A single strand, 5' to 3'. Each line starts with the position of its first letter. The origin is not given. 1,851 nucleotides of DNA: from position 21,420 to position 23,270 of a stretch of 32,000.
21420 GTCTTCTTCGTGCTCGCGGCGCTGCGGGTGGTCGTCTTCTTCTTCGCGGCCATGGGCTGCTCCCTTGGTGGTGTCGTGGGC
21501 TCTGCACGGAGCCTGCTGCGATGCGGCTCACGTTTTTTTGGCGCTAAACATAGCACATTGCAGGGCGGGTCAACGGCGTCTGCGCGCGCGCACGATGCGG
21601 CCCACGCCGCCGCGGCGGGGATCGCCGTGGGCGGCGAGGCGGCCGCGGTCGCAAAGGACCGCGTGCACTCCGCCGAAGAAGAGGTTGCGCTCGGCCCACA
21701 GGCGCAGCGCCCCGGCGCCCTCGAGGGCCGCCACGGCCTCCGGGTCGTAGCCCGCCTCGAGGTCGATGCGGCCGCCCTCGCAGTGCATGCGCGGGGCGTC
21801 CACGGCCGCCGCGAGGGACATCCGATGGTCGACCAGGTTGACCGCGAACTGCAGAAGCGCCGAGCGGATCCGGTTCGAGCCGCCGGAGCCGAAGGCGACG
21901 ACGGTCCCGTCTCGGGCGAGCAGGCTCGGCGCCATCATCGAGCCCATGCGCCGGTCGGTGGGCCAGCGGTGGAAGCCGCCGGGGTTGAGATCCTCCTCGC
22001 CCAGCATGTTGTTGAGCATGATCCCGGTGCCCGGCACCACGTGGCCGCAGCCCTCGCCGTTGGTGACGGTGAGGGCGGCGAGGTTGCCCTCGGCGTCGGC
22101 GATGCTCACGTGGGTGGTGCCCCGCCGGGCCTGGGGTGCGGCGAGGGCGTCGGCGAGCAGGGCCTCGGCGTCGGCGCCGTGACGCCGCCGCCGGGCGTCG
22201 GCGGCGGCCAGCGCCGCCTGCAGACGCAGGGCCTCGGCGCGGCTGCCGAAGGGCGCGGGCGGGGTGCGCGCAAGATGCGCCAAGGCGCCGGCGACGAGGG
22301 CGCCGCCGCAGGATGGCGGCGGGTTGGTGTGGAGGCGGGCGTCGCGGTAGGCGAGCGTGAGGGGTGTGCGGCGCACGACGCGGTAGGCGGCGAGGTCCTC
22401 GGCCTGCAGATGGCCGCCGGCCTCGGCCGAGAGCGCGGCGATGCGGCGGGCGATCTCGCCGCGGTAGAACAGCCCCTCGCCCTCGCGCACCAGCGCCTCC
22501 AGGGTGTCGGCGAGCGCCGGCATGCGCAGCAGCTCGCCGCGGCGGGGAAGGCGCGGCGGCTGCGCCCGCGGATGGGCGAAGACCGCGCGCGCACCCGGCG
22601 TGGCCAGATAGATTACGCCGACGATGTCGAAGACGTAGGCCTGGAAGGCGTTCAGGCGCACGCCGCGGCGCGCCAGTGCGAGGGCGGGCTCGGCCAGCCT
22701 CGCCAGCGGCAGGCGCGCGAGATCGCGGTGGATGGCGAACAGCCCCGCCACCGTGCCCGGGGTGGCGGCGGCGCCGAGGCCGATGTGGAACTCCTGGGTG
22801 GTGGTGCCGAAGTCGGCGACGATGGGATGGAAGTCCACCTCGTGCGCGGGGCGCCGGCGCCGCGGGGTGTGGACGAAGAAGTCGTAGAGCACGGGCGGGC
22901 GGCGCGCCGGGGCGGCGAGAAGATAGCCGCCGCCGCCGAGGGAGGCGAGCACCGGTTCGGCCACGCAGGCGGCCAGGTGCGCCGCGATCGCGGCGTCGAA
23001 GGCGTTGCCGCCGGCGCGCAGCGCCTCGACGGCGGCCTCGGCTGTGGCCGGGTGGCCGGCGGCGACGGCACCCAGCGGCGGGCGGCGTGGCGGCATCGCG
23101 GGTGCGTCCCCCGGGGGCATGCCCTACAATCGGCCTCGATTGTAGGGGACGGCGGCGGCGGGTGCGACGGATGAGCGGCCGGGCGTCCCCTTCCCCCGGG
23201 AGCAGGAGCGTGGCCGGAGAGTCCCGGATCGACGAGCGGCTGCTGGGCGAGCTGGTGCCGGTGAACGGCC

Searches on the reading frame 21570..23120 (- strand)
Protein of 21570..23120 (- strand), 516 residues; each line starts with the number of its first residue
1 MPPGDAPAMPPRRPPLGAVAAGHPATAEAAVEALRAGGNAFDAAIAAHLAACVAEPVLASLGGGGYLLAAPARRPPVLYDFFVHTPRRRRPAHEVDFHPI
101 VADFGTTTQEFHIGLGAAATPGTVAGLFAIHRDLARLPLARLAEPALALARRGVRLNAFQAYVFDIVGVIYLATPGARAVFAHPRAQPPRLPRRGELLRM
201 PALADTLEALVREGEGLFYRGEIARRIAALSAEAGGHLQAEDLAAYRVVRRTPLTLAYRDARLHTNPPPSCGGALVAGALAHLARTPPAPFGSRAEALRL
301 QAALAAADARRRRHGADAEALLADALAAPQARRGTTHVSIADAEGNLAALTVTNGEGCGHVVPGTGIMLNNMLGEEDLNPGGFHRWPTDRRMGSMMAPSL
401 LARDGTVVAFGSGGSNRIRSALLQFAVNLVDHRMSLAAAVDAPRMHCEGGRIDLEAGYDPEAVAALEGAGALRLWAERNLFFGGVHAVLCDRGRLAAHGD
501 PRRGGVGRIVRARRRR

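Call 10: search_protein_families(library=pfam, proteins=[window:21570-23120:-], max_evalue=0.01)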
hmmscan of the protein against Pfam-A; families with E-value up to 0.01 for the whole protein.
window:21570-23120:- (516 aa): 1 family
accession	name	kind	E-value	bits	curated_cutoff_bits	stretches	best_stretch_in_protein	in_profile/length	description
PF01019.26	G_glu_transpept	-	7e-92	309.3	27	1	32-505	2-512/512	Gamma-glutamyltranspeptidase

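Call 38: search_protein_families(library=ncbifam, proteins=[window:21570-23120:-], max_evalue=0.00001)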
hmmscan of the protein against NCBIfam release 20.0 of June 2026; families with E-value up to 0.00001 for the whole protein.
window:21570-23120:- (516 aa): 2 families
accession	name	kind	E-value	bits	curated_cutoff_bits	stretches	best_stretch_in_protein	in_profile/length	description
TIGR00066.1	g_glut_trans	equivalog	2.4e-95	320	357.85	2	19-320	3-300/518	gamma-glutamyltransferase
NF007187.0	PRK09615.1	equivalog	9.7e-50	169.4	990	2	11-282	44-307/581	gamma-glutamyltransferase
